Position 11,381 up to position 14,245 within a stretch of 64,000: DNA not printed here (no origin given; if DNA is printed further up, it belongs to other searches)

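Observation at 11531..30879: Array of five T9SS-secreted ASST-family beta-propeller paralogues carrying carbohydrate-binding modules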

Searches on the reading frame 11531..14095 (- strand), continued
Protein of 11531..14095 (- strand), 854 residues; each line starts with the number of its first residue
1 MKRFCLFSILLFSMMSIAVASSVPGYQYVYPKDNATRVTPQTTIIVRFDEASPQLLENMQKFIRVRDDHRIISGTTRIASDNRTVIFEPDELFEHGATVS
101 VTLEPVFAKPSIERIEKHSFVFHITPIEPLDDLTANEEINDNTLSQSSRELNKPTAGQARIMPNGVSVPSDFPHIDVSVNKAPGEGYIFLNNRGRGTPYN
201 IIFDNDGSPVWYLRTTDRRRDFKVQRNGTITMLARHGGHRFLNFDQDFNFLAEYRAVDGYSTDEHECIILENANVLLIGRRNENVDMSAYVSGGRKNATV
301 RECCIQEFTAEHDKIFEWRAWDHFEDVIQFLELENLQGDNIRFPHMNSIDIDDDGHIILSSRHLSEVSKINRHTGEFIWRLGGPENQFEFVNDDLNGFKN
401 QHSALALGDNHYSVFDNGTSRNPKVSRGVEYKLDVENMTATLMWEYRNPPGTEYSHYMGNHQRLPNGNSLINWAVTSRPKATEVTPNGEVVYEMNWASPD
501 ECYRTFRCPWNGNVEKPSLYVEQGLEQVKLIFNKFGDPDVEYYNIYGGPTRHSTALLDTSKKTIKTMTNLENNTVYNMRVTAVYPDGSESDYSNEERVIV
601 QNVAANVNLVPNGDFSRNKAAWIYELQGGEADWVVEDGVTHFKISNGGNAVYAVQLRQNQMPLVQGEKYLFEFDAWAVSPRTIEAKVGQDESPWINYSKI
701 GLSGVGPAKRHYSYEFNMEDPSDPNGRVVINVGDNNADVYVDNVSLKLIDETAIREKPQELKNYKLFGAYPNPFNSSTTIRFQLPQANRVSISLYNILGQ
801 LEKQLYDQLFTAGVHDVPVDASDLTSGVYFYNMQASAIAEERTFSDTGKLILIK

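Call 16: find_homologous_proteins(query=window:11531-14095:-, max_evalue=1e-10)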
Query window:11531-14095:- (854 aa): 791 proteins with E <= 1e-10 among 7388 candidates; the best 120 are listed.
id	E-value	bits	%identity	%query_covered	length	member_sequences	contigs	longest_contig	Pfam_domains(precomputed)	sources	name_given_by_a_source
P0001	0.0e+0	1992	100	100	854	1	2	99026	PF13205.13,PF18962.8,PF02018.24,PF14269.13,PF05935.18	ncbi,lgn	-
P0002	0.0e+0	1670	82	100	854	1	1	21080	PF13205.13,PF18962.8,PF02018.24,PF14269.13,PF05935.18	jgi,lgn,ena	-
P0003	0.0e+0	1253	63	100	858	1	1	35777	PF13205.13,PF18962.8,PF02018.24,PF14269.13,PF05935.18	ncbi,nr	ncbi:aryl-sulfate sulfotransferase [candidate division KSB1 bacterium]|nr:aryl-sulfate sulfotransfer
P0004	0.0e+0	1184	61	99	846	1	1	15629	PF18962.8,PF02018.24,PF14269.13,PF05935.18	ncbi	-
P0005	0.0e+0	1183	61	100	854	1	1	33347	PF13205.13,PF18962.8,PF02018.24,PF14269.13,PF05935.18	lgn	-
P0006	0.0e+0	1105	58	98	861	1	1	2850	PF13205.13,PF18962.8,PF02018.24,PF14269.13,PF05935.18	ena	-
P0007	0.0e+0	1079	57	98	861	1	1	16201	PF13205.13,PF18962.8,PF02018.24,PF14269.13,PF05935.18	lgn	-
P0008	0.0e+0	1058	56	100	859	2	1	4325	PF18962.8,PF02018.24,PF14269.13,PF05935.18,PF13860.13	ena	-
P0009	0.0e+0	1041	56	98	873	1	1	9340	PF18962.8,PF02018.24,PF14269.13,PF05935.18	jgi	jgi:hypothetical protein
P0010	0.0e+0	1029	54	100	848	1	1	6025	PF18962.8,PF02018.24,PF14269.13,PF05935.18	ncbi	-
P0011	0.0e+0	1013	55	100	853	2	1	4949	PF18962.8,PF02018.24,PF14269.13,PF05935.18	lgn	-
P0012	1.5e-296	1004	53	100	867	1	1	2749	PF13205.13,PF18962.8,PF02018.24,PF14269.13,PF05935.18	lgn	-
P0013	7.1e-294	995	54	97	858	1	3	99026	PF13205.13,PF18962.8,PF02018.24,PF14269.13,PF05935.18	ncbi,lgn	-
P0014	5.5e-284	963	52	100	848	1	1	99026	PF13205.13,PF18962.8,PF02018.24,PF14269.13,PF05935.18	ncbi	-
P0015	1.0e-283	962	52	100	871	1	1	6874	PF18962.8,PF02018.24,PF14269.13,PF05935.18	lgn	-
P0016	7.3e-281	952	55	87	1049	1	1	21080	PF07081.19,PF13205.13,PF18962.8,PF02018.24,PF14269.13,PF05935.18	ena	-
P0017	1.5e-280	951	55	87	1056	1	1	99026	PF07081.19,PF13205.13,PF18962.8,PF02018.24,PF14269.13,PF05935.18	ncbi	-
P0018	2.2e-277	941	51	100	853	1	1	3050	PF18962.8,PF02018.24,PF14269.13,PF05935.18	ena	-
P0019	1.7e-276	938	51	97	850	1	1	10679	PF13205.13,PF18962.8,PF02018.24,PF14269.13,PF05935.18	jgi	jgi:hypothetical protein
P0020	3.4e-276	937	50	100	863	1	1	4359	PF13205.13,PF02018.24,PF14269.13,PF05935.18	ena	-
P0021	1.1e-274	932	64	73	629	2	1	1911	PF18962.8,PF02018.24,PF14269.13,PF05935.18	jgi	jgi:hypothetical protein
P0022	2.2e-274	931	51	100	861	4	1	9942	PF13205.13,PF18962.8,PF02018.24,PF14269.13,PF05935.18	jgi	jgi:hypothetical protein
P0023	1.1e-271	922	50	99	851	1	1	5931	PF18962.8,PF02018.24,PF14269.13,PF05935.18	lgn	-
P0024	1.1e-269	915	51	99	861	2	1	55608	PF18962.8,PF02018.24,PF14269.13,PF05935.18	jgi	jgi:hypothetical protein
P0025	1.9e-269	914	51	100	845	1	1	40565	PF18962.8,PF02018.24,PF14269.13,PF05935.18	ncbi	-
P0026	8.9e-269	912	50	100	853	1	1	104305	PF18962.8,PF02018.24,PF14269.13,PF05935.18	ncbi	-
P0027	8.1e-266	902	50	100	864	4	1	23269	PF18962.8,PF02018.24,PF14269.13,PF05935.18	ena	-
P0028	1.2e-265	902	50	100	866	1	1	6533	PF13205.13,PF18962.8,PF02018.24,PF14269.13,PF05935.18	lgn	-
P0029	4.1e-262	890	49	99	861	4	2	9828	PF18962.8,PF02018.24,PF14269.13,PF05935.18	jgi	jgi:hypothetical protein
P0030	2.5e-261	888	49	99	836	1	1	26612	PF18962.8,PF02018.24,PF14269.13,PF05935.18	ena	-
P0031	2.7e-261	887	49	97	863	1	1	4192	PF18962.8,PF02018.24,PF14269.13,PF05935.18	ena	-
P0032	2.6e-259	881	53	87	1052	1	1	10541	PF07081.19,PF18962.8,PF02018.24,PF14269.13,PF05935.18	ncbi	-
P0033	3.9e-258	877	51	89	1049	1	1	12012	PF18962.8,PF02018.24,PF14269.13,PF05935.18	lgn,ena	-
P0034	1.1e-257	876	48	100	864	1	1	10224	PF18962.8,PF02018.24,PF14269.13,PF05935.18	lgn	-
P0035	5.0e-257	873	50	91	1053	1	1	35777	PF07081.19,PF18962.8,PF02018.24,PF14269.13,PF05935.18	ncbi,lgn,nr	ncbi:aryl-sulfate sulfotransferase [candidate division KSB1 bacterium]|nr:aryl-sulfate sulfotransfer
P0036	5.5e-256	870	48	100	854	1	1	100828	PF18962.8,PF02018.24,PF14269.13,PF05935.18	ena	-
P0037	6.4e-256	870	48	99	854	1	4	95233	PF13205.13,PF18962.8,PF02018.24,PF14269.13,PF05935.18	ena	-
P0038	1.0e-255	869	49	100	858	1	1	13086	PF18962.8,PF02018.24,PF14269.13,PF05935.18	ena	-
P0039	2.2e-255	868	52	88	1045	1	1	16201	PF07081.19,PF18962.8,PF02018.24,PF14269.13,PF05935.18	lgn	-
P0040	4.9e-254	863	49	100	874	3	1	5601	PF18962.8,PF02018.24,PF14269.13,PF05935.18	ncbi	-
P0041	4.9e-253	860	49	100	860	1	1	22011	PF18962.8,PF02018.24,PF14269.13,PF05935.18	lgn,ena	-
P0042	5.2e-253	860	50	99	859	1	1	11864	PF18962.8,PF02018.24,PF14269.13,PF05935.18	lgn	-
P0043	3.6e-252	857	50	89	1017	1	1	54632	PF18099.8,PF02018.24,PF14269.13,PF05935.18,PF13860.13,PF03422.22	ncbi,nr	ncbi:carbohydrate-binding protein [candidate division KSB1 bacterium]|nr:aryl-sulfate sulfotransfera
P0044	7.2e-252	856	47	100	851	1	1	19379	PF13205.13,PF18962.8,PF02018.24,PF14269.13,PF05935.18,PF13860.13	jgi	jgi:hypothetical protein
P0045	6.3e-249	847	47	98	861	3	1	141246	PF13205.13,PF18962.8,PF02018.24,PF14269.13,PF05935.18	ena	-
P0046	6.7e-249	846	49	99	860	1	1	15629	PF13205.13,PF18962.8,PF02018.24,PF14269.13,PF05935.18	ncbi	-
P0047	1.2e-248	846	48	100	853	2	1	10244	PF18962.8,PF02018.24,PF14269.13,PF05935.18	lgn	-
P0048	1.8e-248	845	54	82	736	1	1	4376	PF18962.8,PF02018.24,PF14269.13,PF05935.18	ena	-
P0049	2.1e-248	845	47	100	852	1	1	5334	PF18962.8,PF02018.24,PF14269.13,PF05935.18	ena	-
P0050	4.9e-248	844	47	100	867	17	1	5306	PF18962.8,PF02018.24,PF14269.13,PF05935.18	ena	-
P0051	1.2e-247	842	46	100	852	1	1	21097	PF13205.13,PF18962.8,PF02018.24,PF14269.13,PF05935.18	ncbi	-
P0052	2.0e-247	842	54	82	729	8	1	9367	PF18962.8,PF02018.24,PF14269.13,PF05935.18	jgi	jgi:hypothetical protein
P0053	2.0e-247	842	47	99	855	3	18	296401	PF18962.8,PF02018.24,PF14269.13,PF05935.18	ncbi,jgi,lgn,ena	jgi:hypothetical protein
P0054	9.9e-247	839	47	100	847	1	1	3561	PF18962.8,PF02018.24,PF14269.13,PF05935.18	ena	-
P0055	1.0e-246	839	48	100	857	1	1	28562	PF18962.8,PF02018.24,PF14269.13,PF05935.18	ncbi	-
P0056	1.1e-246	839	50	87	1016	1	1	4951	PF18099.8,PF18962.8,PF02018.24,PF14269.13,PF05935.18,PF13860.13,PF03422.22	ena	-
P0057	2.8e-246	838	48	99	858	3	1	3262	PF18962.8,PF02018.24,PF14269.13,PF05935.18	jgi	-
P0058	6.0e-246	837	47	100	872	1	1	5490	PF18962.8,PF02018.24,PF14269.13,PF05935.18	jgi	-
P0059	1.0e-245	836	48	100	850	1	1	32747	PF13205.13,PF18962.8,PF02018.24,PF14269.13,PF05935.18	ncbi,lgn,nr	ncbi:aryl-sulfate sulfotransferase [candidate division KSB1 bacterium]|nr:aryl-sulfate sulfotransfer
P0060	1.1e-245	836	57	71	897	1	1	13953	PF18099.8,PF18962.8,PF02018.24,PF14269.13,PF05935.18,PF03422.22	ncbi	-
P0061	1.1e-244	833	52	86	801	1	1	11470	PF02018.24,PF14269.13,PF05935.18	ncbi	-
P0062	1.1e-244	832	53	82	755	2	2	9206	PF18962.8,PF02018.24,PF14269.13,PF05935.18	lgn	-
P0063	1.6e-244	832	49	89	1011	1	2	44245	PF18099.8,PF18962.8,PF02018.24,PF14269.13,PF05935.18,PF13860.13,PF03422.22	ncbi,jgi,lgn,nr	ncbi:aryl-sulfate sulfotransferase [candidate division KSB1 bacterium]|nr:aryl-sulfate sulfotransfer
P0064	3.5e-244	831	50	87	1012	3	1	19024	PF18099.8,PF18962.8,PF02018.24,PF14269.13,PF05935.18,PF13860.13,PF03422.22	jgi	jgi:hypothetical protein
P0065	3.5e-244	831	46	100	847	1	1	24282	PF18962.8,PF02018.24,PF14269.13,PF05935.18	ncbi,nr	ncbi:T9SS C-terminal target domain-containing protein [candidate division KSB1 bacterium]|nr:aryl-su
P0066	3.7e-244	831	47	99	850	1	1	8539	PF13205.13,PF18962.8,PF02018.24,PF14269.13,PF05935.18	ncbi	-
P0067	3.8e-244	831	46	100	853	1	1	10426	PF18962.8,PF02018.24,PF14269.13,PF05935.18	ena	-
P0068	7.4e-244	830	47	100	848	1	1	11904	PF18962.8,PF14269.13,PF05935.18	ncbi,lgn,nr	ncbi:aryl-sulfate sulfotransferase [candidate division KSB1 bacterium]|nr:aryl-sulfate sulfotransfer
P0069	1.0e-242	826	47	97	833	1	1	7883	PF13205.13,PF18962.8,PF02018.24,PF14269.13,PF05935.18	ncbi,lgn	-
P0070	1.1e-242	826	47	100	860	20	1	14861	PF18962.8,PF02018.24,PF14269.13,PF05935.18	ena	-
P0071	1.5e-242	825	46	99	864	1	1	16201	PF13205.13,PF18962.8,PF02018.24,PF14269.13,PF05935.18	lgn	-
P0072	4.4e-242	824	48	99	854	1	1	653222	PF18962.8,PF02018.24,PF14269.13,PF05935.18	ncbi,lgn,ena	-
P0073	9.0e-242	823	50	87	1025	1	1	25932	PF18099.8,PF18962.8,PF02018.24,PF14269.13,PF05935.18,PF13860.13,PF03422.22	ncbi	-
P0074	1.0e-241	823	46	100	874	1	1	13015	PF18962.8,PF02018.24,PF14269.13,PF05935.18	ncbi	-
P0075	2.3e-241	822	47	100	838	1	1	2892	PF13205.13,PF18962.8,PF02018.24,PF14269.13,PF05935.18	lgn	-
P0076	3.2e-241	821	52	82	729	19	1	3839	PF18962.8,PF02018.24,PF14269.13,PF05935.18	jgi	jgi:hypothetical protein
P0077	1.2e-240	819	50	87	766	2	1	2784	PF02018.24,PF14269.13,PF05935.18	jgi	jgi:hypothetical protein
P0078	1.3e-240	819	45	100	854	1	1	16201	PF18962.8,PF02018.24,PF14269.13,PF05935.18,PF00041.28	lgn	-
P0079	1.4e-240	819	47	97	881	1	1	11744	PF18962.8,PF02018.24,PF14269.13,PF05935.18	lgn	-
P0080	4.4e-240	817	46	100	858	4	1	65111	PF13205.13,PF18962.8,PF02018.24,PF14269.13,PF05935.18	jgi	-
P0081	5.0e-240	817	49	87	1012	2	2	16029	PF18099.8,PF18962.8,PF02018.24,PF14269.13,PF05935.18,PF13860.13,PF03422.22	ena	-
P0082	5.3e-240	817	52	86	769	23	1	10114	PF02018.24,PF14269.13,PF05935.18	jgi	-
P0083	2.5e-239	815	46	100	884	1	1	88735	PF18962.8,PF02018.24,PF14269.13,PF05935.18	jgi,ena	-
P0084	1.0e-238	813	50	87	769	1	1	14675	PF02018.24,PF14269.13,PF05935.18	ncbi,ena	-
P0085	2.0e-238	812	46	100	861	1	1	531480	PF18962.8,PF02018.24,PF14269.13,PF05935.18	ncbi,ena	-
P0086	2.8e-238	811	45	99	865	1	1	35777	PF13205.13,PF18962.8,PF02018.24,PF14269.13,PF05935.18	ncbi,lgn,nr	ncbi:aryl-sulfate sulfotransferase [candidate division KSB1 bacterium]|nr:aryl-sulfate sulfotransfer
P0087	5.9e-238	810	48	100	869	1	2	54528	PF18962.8,PF02018.24,PF14269.13,PF05935.18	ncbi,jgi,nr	ncbi:aryl-sulfate sulfotransferase [candidate division KSB1 bacterium]|nr:aryl-sulfate sulfotransfer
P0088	1.2e-237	809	54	82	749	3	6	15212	PF18962.8,PF02018.24,PF14269.13,PF05935.18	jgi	jgi:hypothetical protein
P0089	1.3e-237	809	48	100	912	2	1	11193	PF18962.8,PF02018.24,PF14269.13,PF05935.18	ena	-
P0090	2.3e-237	808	50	87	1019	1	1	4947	PF18099.8,PF02018.24,PF14269.13,PF05935.18,PF13860.13,PF03422.22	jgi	-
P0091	2.7e-237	808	50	87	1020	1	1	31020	PF18099.8,PF13205.13,PF18962.8,PF02018.24,PF14269.13,PF05935.18,PF13860.13,PF03422.22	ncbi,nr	ncbi:aryl-sulfate sulfotransferase [bacterium]|nr:aryl-sulfate sulfotransferase [bacterium]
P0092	3.4e-237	808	47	100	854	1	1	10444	PF18962.8,PF02018.24,PF14269.13,PF05935.18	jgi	jgi:hypothetical protein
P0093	3.9e-237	808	46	99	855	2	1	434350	PF18962.8,PF02018.24,PF14269.13,PF05935.18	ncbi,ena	-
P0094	5.8e-237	807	46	100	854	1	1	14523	PF18962.8,PF02018.24,PF14269.13,PF05935.18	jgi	jgi:hypothetical protein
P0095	6.8e-237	807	53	83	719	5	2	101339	PF18962.8,PF02018.24,PF14269.13,PF05935.18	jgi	jgi:hypothetical protein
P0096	7.3e-237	807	54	81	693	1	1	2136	PF18962.8,PF02018.24,PF14269.13,PF05935.18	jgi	jgi:hypothetical protein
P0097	1.0e-236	806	50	87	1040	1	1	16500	PF07081.19,PF13205.13,PF18962.8,PF02018.24,PF14269.13,PF05935.18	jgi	jgi:regulation of enolase protein 1 (concanavalin A-like superfamily)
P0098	1.4e-236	806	45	99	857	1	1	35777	PF13205.13,PF18962.8,PF02018.24,PF14269.13,PF05935.18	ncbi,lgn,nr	ncbi:aryl-sulfate sulfotransferase [candidate division KSB1 bacterium]|nr:aryl-sulfate sulfotransfer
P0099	1.9e-236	805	45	100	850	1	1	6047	PF18962.8,PF02018.24,PF14269.13,PF05935.18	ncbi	-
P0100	3.2e-236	804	46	99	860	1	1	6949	PF18962.8,PF02018.24,PF14269.13,PF05935.18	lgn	-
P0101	3.5e-236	804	45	100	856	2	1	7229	PF18962.8,PF02018.24,PF14269.13,PF05935.18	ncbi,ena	-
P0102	5.5e-236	804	46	99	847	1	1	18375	PF18962.8,PF14269.13,PF05935.18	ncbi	-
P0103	2.6e-235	801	46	100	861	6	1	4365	PF18962.8,PF02018.24,PF14269.13,PF05935.18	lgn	-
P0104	3.1e-235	801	50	86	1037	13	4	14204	PF02018.24,PF14269.13,PF05935.18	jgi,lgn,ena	-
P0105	1.8e-234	799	45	97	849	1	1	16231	PF13205.13,PF18962.8,PF02018.24,PF14269.13,PF05935.18,PF13860.13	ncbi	-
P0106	1.9e-234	799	45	100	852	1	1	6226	PF18962.8,PF02018.24,PF14269.13,PF05935.18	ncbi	-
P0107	2.3e-234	798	49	90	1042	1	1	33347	PF13205.13,PF18962.8,PF02018.24,PF14269.13,PF05935.18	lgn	-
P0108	3.2e-234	798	46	100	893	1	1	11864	PF18962.8,PF02018.24,PF14269.13,PF05935.18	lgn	-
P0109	5.0e-234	797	45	100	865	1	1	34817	PF18962.8,PF02018.24,PF14269.13,PF05935.18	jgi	jgi:hypothetical protein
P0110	5.7e-234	797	51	86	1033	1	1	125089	PF02018.24,PF14269.13,PF05935.18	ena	-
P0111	6.0e-234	797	51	85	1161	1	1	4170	PF13385.14,PF02018.24,PF14269.13,PF05935.18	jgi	jgi:hypothetical protein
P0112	3.6e-233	794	50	87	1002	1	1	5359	PF18099.8,PF02018.24,PF14269.13,PF05935.18,PF13860.13,PF03422.22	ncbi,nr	ncbi:aryl-sulfate sulfotransferase, partial [candidate division KSB1 bacterium]|nr:aryl-sulfate sulf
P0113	4.1e-233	794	46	98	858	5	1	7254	PF18962.8,PF02018.24,PF14269.13,PF05935.18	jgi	jgi:hypothetical protein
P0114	9.6e-233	793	48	90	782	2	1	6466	PF02018.24,PF14269.13,PF05935.18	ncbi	ncbi:MAG: hypothetical protein E4H13_05415, partial [Calditrichales bacterium]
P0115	1.2e-232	793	53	81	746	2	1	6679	PF18962.8,PF02018.24,PF14269.13,PF05935.18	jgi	jgi:hypothetical protein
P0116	4.7e-232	791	55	73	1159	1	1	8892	PF07691.18,PF10528.15,PF02018.24,PF14269.13,PF05935.18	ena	-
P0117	8.4e-232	790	50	86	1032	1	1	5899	PF02018.24,PF14269.13,PF05935.18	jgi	jgi:hypothetical protein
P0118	1.6e-231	789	50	86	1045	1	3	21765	PF02018.24,PF14269.13,PF05935.18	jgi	-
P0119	2.0e-231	789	56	71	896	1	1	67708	PF18099.8,PF18962.8,PF02018.24,PF14269.13,PF05935.18,PF03422.22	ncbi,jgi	-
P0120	3.3e-231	788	50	87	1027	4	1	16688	PF02018.24,PF14269.13,PF05935.18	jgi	-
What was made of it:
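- Tried and rejected: Assignment to KSB1 therefore rests on the names of the closest homologues (call 16).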

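Call 17: find_encoding_contigs(protein=P0003, flank=10000, max_places=2)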
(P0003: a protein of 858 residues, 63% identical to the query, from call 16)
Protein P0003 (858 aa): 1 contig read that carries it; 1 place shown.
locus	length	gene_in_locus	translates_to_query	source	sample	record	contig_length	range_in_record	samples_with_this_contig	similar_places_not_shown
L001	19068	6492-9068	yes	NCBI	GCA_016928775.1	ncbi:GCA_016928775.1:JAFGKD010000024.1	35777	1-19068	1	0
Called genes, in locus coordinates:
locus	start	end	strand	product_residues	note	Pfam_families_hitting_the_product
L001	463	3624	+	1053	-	PF05935:Arylsulfotrans, PF14269:Arylsulfotran_2, PF02018:CBM_4_9, PF07081:DUF1349 (weak), PF18962:Por_Secre_tail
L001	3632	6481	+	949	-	PF05935:Arylsulfotrans, PF14269:Arylsulfotran_2, PF02018:CBM_4_9, PF18962:Por_Secre_tail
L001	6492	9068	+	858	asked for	PF13205:Big_5 (faint), PF05935:Arylsulfotrans, PF14269:Arylsulfotran_2, PF02018:CBM_4_9, PF18962:Por_Secre_tail (weak)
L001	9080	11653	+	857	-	PF13205:Big_5 (faint), PF05935:Arylsulfotrans, PF14269:Arylsulfotran_2, PF02018:CBM_4_9, PF18962:Por_Secre_tail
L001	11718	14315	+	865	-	PF13205:Big_5 (weak), PF05935:Arylsulfotrans, PF14269:Arylsulfotran_2, PF02018:CBM_4_9, PF18962:Por_Secre_tail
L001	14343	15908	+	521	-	PF03349:Toluene_X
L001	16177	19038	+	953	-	PF13205:Big_5 (faint), PF05935:Arylsulfotrans, PF14269:Arylsulfotran_2, PF10342:Kre9_KNH (weak), PF18962:Por_Secre_tail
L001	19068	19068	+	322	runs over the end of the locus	PF08545:ACP_syn_III, PF08541:ACP_syn_III_C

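Call 18: find_encoding_contigs(protein=P0072, flank=10000, max_places=2)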
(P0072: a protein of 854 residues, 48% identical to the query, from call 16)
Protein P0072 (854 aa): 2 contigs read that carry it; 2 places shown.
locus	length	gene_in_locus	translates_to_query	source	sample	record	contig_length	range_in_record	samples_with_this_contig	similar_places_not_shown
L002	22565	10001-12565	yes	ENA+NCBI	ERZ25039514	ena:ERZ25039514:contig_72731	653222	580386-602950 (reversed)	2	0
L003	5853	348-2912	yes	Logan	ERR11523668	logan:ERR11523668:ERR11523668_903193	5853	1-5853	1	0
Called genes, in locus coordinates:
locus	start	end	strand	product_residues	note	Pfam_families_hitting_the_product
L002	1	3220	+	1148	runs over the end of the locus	-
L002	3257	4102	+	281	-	PF03935:SKN1_KRE6_Sbg1 (weak), PF26113:GH16_XgeA, PF00722:Glyco_hydro_16, PF03935:SKN1_KRE6_Sbg1 (weak)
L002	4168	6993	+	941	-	PF00933:Glyco_hydro_3, PF01915:Glyco_hydro_3_C, PF03422:CBM_6, PF18099:CBM_35_2, PF18962:Por_Secre_tail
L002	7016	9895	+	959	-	PF05935:Arylsulfotrans, PF14269:Arylsulfotran_2, PF10342:Kre9_KNH (weak), PF18962:Por_Secre_tail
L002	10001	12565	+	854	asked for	PF05935:Arylsulfotrans, PF14269:Arylsulfotran_2, PF02018:CBM_4_9, PF18962:Por_Secre_tail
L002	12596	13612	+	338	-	PF00150:Cellulase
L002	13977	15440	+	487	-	PF02055:Glyco_hydro_30, PF17189:Glyco_hydro_30C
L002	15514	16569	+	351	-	PF00356:LacI, PF00532:Peripla_BP_1, PF13407:Peripla_BP_4, PF13377:Peripla_BP_3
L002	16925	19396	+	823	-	PF07695:7TMR-DISM_7TM, PF07228:SpoIIE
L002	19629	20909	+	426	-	PF07494:Reg_prop (faint), PF18962:Por_Secre_tail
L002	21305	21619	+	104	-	PF18903:DUF5659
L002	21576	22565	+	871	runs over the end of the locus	PF01807:Zn_ribbon_DnaG, PF01751:Toprim (weak), PF13155:Toprim_2, PF13662:Toprim_4, PF19263:DUF5906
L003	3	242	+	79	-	?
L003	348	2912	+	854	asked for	PF05935:Arylsulfotrans, PF14269:Arylsulfotran_2, PF02018:CBM_4_9, PF18962:Por_Secre_tail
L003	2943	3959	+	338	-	PF00150:Cellulase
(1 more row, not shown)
